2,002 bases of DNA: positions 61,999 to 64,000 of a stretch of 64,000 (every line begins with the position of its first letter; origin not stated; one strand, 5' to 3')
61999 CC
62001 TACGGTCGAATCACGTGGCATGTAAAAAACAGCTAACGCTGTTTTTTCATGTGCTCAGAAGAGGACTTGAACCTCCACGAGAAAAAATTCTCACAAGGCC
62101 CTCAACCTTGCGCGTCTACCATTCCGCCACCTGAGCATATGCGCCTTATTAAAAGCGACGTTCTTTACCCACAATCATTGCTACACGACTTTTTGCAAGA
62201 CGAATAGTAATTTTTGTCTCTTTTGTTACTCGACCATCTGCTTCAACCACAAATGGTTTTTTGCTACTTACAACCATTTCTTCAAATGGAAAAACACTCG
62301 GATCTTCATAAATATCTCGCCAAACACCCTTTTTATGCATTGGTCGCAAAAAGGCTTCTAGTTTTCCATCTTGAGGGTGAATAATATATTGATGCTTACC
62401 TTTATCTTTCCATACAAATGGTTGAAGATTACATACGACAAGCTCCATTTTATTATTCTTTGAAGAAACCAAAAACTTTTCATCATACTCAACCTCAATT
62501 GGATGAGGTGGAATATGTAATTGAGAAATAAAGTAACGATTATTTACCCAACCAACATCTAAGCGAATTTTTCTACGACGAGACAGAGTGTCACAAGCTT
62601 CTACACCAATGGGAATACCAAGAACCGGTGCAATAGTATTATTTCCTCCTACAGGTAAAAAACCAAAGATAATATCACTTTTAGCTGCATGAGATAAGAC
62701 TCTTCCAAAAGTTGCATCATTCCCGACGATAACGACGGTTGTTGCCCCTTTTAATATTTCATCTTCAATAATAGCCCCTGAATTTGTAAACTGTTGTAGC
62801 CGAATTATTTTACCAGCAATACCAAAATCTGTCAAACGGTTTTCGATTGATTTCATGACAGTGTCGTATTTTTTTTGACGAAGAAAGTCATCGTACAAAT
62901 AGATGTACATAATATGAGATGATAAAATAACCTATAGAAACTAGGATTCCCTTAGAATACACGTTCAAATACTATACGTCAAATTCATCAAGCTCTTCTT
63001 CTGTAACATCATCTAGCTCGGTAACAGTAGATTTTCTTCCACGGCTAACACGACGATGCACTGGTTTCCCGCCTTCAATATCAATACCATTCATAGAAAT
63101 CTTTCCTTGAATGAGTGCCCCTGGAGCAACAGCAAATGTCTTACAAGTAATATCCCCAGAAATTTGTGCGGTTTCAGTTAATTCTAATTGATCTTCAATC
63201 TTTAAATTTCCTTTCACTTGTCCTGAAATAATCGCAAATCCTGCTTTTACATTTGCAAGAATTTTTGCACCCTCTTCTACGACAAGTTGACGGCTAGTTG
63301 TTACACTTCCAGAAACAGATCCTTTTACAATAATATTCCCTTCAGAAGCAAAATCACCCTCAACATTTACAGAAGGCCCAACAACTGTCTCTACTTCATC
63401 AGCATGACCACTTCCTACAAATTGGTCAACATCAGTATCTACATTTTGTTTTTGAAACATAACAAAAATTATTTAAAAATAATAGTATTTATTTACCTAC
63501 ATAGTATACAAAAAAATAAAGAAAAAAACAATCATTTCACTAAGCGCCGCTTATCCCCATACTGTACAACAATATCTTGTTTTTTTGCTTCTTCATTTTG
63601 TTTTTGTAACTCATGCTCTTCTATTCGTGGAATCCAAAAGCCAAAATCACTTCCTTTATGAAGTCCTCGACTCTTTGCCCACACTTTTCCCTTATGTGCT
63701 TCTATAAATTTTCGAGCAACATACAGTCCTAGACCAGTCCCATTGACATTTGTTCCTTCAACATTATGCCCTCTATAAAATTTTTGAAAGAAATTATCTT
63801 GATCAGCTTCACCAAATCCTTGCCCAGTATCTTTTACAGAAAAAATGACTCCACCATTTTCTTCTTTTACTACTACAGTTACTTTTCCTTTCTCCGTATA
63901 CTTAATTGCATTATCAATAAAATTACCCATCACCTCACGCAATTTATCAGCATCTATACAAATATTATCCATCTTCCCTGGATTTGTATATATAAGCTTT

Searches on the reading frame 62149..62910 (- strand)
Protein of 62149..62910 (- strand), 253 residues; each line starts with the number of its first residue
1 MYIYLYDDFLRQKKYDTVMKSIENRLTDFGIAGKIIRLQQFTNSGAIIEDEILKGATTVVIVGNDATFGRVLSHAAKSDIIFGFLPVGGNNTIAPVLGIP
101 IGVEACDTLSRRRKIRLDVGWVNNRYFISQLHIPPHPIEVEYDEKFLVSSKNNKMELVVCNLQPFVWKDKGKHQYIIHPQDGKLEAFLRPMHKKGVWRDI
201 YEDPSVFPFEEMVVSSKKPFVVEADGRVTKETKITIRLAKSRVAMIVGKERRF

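Call 31: search_protein_families(library=pfam, proteins=[window:62149-62910:-])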
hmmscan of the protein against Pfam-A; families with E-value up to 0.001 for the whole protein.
window:62149-62910:- (253 aa): 1 family
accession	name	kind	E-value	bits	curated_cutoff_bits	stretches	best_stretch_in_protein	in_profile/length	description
PF00781.29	DAGK_cat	-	1.5e-07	31.5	23.6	1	13-121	13-124/125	Diacylglycerol kinase catalytic domain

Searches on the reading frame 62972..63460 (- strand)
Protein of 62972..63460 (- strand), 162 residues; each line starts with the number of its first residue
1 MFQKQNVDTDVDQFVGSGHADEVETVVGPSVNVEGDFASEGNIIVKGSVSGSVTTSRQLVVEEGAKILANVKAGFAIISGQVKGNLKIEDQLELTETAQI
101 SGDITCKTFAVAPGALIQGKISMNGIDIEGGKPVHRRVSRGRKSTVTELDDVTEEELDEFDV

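Call 31: search_protein_families(library=pfam, proteins=[window:62972-63460:-])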
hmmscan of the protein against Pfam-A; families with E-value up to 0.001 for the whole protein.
window:62972-63460:- (162 aa): 1 family
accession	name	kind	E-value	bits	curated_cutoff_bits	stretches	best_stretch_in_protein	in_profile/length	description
PF04519.19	Bactofilin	-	2.7e-24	85.7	27.9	1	25-121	1-97/98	Polymer-forming cytoskeletal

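Call 88: find_encoding_contigs(protein=window:62972-63460:-, flank=10000, max_places=1)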
Protein window:62972-63460:- (162 aa): 5 contigs read that carry it; 1 place shown.
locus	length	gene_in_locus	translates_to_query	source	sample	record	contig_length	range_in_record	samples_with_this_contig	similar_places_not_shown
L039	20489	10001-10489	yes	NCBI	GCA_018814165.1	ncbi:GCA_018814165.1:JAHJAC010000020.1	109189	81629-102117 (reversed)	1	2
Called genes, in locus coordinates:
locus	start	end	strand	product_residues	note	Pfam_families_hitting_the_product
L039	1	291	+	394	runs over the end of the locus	PF00579:tRNA-synt_1b, PF22421:SYY_C-terminal, PF01479:S4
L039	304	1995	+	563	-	PF03485:Arg_tRNA_synt_N, PF00750:tRNA-synt_1d, PF05746:DALR_1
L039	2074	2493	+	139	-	PF07884:VKOR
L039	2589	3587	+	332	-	PF14512:TM1586_NiRdase (weak), PF00881:Nitroreductase (weak), PF14512:TM1586_NiRdase (weak)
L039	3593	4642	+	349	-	PF02812:ELFV_dehydrog_N, PF00208:ELFV_dehydrog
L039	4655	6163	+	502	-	-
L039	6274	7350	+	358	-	PF00899:ThiF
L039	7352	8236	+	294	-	PF00561:Abhydrolase_1, PF12146:Hydrolase_4, PF12697:Abhydrolase_6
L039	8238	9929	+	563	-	PF16927:HisKA_7TM (weak), PF00512:HisKA, PF02518:HATPase_c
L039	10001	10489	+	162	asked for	PF04519:Bactofilin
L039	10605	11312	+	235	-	PF00781:DAGK_cat (weak)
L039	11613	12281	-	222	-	-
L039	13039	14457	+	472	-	PF13727:CoA_binding_3, PF02397:Bac_transf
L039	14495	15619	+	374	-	PF13439:Glyco_transf_4, PF00534:Glycos_transf_1, PF13692:Glyco_trans_1_4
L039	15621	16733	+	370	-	PF13439:Glyco_transf_4, PF20706:GT4-conflict, PF00534:Glycos_transf_1, PF13692:Glyco_trans_1_4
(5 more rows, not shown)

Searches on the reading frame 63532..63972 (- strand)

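Call 31: search_protein_families(library=pfam, proteins=[window:63532-63972:-])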
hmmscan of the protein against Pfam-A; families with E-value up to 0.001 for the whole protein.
window:63532-63972:- (146 aa): 3 families
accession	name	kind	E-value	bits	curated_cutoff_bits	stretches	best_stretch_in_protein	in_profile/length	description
PF02518.31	HATPase_c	-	1.2e-25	90.5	26.4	1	7-116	2-109/111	Histidine kinase-, DNA gyrase B-, and HSP90-like ATPase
PF14501.12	HATPase_c_5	-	0.00014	22.1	22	1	11-97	6-86/102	GHKL domain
PF13581.12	HATPase_c_2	-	0.00043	20.7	27.4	1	12-92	37-111/127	Histidine kinase-like ATPase domain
